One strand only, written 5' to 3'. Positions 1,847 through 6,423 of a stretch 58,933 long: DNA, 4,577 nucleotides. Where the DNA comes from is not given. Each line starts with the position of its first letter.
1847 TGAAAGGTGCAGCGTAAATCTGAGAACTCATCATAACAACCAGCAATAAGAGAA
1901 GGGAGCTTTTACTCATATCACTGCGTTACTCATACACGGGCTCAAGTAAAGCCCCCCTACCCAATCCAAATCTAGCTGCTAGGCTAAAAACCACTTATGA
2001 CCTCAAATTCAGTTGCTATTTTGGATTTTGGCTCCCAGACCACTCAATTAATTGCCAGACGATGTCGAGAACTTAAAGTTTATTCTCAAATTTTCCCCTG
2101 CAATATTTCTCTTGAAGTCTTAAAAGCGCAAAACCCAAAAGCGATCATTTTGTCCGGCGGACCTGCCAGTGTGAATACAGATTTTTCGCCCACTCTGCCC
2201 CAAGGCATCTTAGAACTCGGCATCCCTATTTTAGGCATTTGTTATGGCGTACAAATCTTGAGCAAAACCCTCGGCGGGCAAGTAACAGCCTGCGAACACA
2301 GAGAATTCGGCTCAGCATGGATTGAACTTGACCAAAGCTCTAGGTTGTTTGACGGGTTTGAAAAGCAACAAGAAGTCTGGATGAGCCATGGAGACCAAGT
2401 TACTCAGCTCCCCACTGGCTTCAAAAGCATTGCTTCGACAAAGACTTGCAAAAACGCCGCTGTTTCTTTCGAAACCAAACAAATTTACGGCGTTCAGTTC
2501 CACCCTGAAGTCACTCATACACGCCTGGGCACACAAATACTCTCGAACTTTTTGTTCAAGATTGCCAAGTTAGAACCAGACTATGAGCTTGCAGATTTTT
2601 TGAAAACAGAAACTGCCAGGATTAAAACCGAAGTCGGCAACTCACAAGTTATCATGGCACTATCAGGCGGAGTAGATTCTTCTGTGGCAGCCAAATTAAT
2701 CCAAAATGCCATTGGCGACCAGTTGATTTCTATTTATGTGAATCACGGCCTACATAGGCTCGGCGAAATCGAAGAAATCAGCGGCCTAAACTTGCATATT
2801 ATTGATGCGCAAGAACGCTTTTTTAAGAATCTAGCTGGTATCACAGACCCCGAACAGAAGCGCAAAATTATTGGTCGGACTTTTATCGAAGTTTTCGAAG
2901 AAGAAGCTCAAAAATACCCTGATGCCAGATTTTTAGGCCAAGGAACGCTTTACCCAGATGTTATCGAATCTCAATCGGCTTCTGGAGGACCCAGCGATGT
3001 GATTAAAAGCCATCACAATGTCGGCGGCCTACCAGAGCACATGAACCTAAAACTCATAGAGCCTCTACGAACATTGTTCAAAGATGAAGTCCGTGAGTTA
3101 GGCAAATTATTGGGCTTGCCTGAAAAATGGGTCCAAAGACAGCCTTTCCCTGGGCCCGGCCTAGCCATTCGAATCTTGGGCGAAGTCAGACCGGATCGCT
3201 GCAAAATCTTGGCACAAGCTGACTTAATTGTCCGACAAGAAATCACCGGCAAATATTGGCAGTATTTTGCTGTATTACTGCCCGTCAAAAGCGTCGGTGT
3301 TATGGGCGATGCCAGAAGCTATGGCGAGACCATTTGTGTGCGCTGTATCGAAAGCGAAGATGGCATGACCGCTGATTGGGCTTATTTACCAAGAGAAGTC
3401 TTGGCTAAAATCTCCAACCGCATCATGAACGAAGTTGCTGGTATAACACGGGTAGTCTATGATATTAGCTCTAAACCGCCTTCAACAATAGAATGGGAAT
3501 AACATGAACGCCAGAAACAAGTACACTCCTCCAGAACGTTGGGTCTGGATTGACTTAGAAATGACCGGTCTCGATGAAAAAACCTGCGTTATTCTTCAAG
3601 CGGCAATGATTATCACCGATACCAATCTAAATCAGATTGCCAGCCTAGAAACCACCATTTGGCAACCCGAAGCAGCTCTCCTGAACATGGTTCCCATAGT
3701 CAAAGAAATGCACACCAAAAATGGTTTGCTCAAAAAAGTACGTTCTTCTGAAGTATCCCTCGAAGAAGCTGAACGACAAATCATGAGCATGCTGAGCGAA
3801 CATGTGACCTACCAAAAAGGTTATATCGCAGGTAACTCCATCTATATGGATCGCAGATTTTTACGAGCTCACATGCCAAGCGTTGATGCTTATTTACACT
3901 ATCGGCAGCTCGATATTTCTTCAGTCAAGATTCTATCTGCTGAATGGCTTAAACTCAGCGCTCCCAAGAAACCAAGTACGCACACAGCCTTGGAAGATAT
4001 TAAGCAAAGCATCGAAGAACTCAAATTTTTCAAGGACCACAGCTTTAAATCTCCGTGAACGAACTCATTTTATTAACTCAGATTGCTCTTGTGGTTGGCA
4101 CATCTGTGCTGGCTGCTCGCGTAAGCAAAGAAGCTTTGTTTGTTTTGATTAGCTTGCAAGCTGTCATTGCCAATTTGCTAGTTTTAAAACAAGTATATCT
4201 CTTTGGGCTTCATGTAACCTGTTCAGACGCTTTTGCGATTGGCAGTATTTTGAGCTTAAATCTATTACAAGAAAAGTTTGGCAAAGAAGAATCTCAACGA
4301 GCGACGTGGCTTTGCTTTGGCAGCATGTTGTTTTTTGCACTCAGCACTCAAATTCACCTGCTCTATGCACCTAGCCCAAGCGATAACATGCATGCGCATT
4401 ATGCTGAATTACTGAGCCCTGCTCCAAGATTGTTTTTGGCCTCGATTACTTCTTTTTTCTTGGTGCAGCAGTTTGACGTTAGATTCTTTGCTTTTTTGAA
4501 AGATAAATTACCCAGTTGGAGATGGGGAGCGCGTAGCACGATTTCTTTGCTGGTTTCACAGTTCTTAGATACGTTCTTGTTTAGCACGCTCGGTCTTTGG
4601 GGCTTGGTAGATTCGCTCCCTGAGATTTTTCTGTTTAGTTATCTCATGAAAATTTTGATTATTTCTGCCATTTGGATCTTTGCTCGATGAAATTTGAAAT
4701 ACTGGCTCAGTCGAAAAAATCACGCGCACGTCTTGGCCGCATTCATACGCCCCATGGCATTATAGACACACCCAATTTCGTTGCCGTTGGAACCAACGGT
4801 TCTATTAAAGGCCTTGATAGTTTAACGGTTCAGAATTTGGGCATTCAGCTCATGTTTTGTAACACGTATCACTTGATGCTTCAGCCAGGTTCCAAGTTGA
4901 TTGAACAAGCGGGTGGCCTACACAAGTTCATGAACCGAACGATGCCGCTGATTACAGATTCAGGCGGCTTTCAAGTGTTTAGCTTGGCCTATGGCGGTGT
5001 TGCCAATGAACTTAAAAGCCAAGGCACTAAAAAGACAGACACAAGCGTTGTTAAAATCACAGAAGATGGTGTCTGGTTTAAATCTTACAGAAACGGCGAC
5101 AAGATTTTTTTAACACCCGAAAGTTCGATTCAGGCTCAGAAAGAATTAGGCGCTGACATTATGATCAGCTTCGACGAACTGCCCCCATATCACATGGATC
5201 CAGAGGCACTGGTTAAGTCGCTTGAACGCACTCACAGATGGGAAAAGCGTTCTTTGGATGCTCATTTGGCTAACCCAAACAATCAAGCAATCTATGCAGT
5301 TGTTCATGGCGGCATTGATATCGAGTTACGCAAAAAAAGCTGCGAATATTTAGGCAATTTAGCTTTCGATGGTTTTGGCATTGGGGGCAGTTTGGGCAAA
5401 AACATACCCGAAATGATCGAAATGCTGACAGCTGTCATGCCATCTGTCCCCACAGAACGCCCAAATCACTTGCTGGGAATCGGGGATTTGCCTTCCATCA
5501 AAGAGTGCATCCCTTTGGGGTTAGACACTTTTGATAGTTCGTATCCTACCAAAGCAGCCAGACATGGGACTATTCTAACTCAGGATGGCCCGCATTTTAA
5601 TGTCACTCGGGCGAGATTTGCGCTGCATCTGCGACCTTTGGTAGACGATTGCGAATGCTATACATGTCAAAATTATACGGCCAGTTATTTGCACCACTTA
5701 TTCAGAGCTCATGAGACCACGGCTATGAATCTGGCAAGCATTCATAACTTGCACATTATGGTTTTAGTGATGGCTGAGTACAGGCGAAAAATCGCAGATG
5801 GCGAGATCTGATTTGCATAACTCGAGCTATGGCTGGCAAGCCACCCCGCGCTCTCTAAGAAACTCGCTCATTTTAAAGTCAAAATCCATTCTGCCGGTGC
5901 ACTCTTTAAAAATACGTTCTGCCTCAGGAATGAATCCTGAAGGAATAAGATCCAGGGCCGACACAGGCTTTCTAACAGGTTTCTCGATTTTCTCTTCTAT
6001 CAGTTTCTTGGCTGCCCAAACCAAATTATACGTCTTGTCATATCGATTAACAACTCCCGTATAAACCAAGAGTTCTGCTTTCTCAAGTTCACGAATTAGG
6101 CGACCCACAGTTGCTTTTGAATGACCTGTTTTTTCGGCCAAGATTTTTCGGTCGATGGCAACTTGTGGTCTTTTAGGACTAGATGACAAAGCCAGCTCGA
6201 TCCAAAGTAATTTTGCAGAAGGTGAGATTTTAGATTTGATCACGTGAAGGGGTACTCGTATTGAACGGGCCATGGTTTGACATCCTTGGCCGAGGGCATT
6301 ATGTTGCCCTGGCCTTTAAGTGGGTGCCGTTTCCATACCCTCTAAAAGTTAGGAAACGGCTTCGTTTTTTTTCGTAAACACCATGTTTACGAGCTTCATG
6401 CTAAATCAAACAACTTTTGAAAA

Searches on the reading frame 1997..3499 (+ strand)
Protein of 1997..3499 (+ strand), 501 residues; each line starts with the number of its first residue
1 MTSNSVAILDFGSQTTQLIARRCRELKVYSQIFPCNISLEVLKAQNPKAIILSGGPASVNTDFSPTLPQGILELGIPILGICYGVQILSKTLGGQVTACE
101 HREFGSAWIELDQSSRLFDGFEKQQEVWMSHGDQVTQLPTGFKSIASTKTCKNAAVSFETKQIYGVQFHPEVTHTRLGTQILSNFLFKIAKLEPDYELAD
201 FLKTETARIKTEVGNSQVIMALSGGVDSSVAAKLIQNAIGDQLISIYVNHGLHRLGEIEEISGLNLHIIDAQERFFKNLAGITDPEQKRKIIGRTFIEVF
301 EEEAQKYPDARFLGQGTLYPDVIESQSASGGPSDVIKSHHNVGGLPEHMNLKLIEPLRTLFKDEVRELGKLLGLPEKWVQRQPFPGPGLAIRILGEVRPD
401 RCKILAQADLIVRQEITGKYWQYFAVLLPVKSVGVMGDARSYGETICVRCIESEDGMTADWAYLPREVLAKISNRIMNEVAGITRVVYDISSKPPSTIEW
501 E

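Call 8: search_protein_families(library=pfam, proteins=[window:1997-3499:+], max_evalue=0.001)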
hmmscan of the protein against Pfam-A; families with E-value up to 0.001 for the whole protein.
window:1997-3499:+ (501 aa): 6 families
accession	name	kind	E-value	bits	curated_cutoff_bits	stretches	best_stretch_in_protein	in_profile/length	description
PF00117.34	GATase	-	4.1e-45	154.2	22.8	1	8-188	2-189/190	Glutamine amidotransferase class-I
PF00958.27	GMP_synt_C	-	3.3e-41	139.7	27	1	412-500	4-92/92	GMP synthase C terminal domain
PF07722.19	Peptidase_C26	-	4.3e-10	40.2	20.5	1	67-171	97-219/219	Peptidase C26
PF02540.23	NAD_synthase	-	8.1e-10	38.7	21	1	211-245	14-49/242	NAD synthase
PF00764.25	Arginosuc_synth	-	0.00012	22.6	27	1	217-278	1-68/162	Arginosuccinate synthase N-terminal HUP domain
PF03054.22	tRNA_Me_trans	-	0.00013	22.1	20.6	1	217-248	2-32/202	tRNA methyl transferase HUP domain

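Call 12: find_related_loci(query=window:1997-3499:+, collection=genome_contigs, flank=10000)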
Query window:1997-3499:+ (501 aa) in genome_contigs; peptide patterns used: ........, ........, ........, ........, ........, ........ (x = any residue, [..] = any of these).
600 stretches matched a pattern (row limit reached: there are more); 597 encode a relative of the query (tblastn E <= 1e-3); the best 80 are kept; 80 distinct loci.
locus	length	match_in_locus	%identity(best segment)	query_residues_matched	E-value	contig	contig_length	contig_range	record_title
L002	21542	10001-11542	56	3-501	0e+0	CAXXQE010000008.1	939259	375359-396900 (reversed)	MAG: Syntrophales bacterium isolate 2205dbbf-2645-4edd-9011-b673a5b30e4c genome assembly, contig: contig_8, whole genome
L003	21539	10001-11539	57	1-501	0e+0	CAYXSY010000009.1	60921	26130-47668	MAG TPA_asm: uncultured Planctomycetales bacterium isolate binchicken_co117_51 genome assembly, contig: NODE_903_length_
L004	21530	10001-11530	55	4-501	0e+0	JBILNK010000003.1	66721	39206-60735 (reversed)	MAG: Planctomycetota bacterium isolate ME2017-09-15_3300044707_group7_bin42 Rohwer_bin1771_scaffold_144_c1, whole genome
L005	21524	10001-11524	56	6-501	0e+0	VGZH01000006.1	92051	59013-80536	MAG: Planctomycetota bacterium isolate K_Offshore_80m_m2_029 K_Offshore_80m_m2_029_Ga0194132_10000369, whole genome shot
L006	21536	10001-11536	55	3-501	5e-180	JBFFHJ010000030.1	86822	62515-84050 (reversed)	MAG: bacterium isolate Mix_mud16.2022.02.20 k141_2397679_length_86822_cov_12.0000, whole genome shotgun sequence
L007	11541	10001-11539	55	1-501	2e-178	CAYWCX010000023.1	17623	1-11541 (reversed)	MAG TPA_asm: uncultured Planctomycetales bacterium isolate SRP098346_co1_343 genome assembly, contig: NODE_3288_length_1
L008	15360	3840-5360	54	6-501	3e-178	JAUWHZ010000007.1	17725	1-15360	MAG: Atribacterota bacterium isolate CSMAG_2281 CSMAG_2281_k141_1194833_length_17725_cov_36.9529, whole genome shotgun s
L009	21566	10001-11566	52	1-501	4e-178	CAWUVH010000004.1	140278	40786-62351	MAG: uncultured Burkholderiales bacterium isolate HER22_SLD_50_bin_17_1 genome assembly, contig: HER22_SLD_50_bin_17-rea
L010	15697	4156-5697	53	4-501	7e-178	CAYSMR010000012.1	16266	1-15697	MAG TPA_asm: uncultured Zetaproteobacteria bacterium isolate SRP216583_co1_119 genome assembly, contig: NODE_3049_length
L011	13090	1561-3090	53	4-501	1e-177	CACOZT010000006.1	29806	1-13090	MAG: uncultured SAR86 cluster bacterium isolate AH-326-J15 genome assembly, contig: AH-326-J15_NODE_6, whole genome shot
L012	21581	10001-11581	53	1-501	4e-177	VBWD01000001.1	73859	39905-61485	MAG: Gallionellaceae bacterium isolate X1_MaxBin.016 scaffold_138, whole genome shotgun sequence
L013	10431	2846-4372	54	6-501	7e-177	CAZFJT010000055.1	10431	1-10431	MAG TPA_asm: uncultured Syntrophales bacterium isolate binchicken_co15_220 genome assembly, contig: NODE_4771_length_104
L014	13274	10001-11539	55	1-501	3e-176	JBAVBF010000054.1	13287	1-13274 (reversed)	MAG: Thermoanaerobaculia bacterium isolate MFD01439_ilm_asm_bin18 k127_1545, whole genome shotgun sequence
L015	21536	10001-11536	55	2-501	1e-176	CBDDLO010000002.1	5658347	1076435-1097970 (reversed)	MAG: Bythopirellula sp. isolate 01c9a370-3b1c-4d10-843e-85d0f0aaef08 genome assembly, contig: contig_2, whole genome sho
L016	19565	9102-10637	54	2-501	2e-176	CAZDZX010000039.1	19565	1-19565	MAG TPA_asm: uncultured Pirellulaceae bacterium isolate SRP114822_co1_71 genome assembly, contig: NODE_628_length_19565_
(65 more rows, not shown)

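Call 34: list_cluster_members(proteins=[window:1997-3499:+, window:24690-26114:+, window:32206-33498:+, window:35572-36513:+, window:23208-24530:+, window:9014-9610:+, window:37735-39555:+, window:53781-54917:-])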
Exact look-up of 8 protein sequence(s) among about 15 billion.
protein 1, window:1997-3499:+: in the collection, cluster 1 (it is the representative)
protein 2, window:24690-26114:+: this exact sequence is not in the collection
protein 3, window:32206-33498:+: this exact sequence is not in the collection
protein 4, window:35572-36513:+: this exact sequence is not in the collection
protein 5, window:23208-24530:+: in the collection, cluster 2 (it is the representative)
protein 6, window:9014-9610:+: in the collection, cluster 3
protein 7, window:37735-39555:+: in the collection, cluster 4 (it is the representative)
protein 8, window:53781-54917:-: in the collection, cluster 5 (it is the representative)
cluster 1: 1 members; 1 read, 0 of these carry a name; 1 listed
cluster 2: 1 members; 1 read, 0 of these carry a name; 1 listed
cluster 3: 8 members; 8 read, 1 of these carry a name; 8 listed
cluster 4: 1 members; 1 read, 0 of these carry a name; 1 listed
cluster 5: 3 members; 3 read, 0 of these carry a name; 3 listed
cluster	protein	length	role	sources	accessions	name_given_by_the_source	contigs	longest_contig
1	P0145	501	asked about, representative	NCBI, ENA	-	-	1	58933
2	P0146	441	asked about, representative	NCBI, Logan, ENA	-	-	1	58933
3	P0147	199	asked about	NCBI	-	-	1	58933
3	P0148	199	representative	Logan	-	-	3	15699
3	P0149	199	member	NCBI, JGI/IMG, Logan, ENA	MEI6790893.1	MAG: peroxiredoxin [Myxococcaceae bacterium]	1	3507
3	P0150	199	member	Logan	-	-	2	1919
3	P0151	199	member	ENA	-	-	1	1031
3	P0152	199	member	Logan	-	-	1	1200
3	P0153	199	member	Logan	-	-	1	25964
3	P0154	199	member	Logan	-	-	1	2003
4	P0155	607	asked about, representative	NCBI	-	-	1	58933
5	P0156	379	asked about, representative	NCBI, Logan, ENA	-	-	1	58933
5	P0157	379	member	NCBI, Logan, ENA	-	-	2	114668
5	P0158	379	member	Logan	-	-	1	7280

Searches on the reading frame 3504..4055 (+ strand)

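Call 8: search_protein_families(library=pfam, proteins=[window:3504-4055:+], max_evalue=0.001)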
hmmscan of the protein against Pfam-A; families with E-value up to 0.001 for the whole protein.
window:3504-4055:+ (184 aa): 1 family
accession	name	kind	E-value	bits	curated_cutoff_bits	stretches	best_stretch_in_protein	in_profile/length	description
PF00929.31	RNase_T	-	1.5e-20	74.9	24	1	14-172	1-163/164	Exonuclease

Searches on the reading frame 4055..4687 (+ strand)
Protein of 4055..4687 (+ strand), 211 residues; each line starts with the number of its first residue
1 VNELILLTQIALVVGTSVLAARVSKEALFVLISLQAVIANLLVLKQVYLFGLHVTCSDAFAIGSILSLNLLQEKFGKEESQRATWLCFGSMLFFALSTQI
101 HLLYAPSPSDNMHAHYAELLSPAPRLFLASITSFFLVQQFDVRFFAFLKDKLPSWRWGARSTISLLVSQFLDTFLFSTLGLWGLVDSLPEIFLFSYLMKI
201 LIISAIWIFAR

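Call 8: search_protein_families(library=pfam, proteins=[window:4055-4687:+], max_evalue=0.001)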
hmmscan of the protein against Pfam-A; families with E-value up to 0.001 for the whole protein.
window:4055-4687:+ (211 aa): 1 family
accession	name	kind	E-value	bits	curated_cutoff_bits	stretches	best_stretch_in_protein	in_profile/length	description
PF02592.20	Vut_1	-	1.6e-27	97.2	27.2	1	64-203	10-142/152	Putative vitamin uptake transporter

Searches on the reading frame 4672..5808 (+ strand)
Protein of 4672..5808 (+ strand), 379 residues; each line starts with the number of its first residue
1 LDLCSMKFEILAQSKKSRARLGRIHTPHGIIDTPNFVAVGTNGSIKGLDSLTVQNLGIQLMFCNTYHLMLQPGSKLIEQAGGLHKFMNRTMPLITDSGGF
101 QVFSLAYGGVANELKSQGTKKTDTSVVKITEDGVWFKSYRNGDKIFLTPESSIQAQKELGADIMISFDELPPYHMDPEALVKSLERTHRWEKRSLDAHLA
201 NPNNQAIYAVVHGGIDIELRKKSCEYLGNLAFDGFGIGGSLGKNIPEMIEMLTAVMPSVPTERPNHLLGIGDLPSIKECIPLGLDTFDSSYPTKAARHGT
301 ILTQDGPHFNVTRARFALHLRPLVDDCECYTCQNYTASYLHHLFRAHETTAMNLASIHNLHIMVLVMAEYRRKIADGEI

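Call 8: search_protein_families(library=pfam, proteins=[window:4672-5808:+], max_evalue=0.001)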
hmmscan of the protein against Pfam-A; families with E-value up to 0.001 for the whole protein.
window:4672-5808:+ (379 aa): 1 family
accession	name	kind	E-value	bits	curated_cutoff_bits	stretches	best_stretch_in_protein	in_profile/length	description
PF01702.25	TGT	-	1.8e-114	383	26.3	1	18-378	2-343/357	Queuine tRNA-ribosyltransferase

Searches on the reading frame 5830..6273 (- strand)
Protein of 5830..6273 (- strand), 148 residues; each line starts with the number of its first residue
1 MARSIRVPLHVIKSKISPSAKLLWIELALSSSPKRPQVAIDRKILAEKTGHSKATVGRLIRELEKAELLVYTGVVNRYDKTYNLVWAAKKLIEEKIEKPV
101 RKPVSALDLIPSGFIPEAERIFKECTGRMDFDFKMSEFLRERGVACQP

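Call 14: search_protein_families(library=pfam, proteins=[window:5830-6273:-], max_evalue=0.01)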
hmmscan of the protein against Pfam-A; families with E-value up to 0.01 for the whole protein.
window:5830-6273:- (148 aa): 5 families
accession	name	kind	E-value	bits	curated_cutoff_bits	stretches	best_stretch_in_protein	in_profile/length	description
PF13730.12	HTH_36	-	2.6e-06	27.6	25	1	16-69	3-55/55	Helix-turn-helix domain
PF12802.13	MarR_2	-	0.00094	19.7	27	1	45-71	26-52/61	MarR family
PF25213.1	HVO_A0261_N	-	0.001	19.4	35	1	40-72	25-57/86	HVO_A0261 N-terminal domain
PF13412.12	HTH_24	-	0.0013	18.7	21.9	1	45-68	23-46/48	Winged helix-turn-helix DNA-binding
PF01047.28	MarR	-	0.0052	17.1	24.6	1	45-69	23-47/59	MarR family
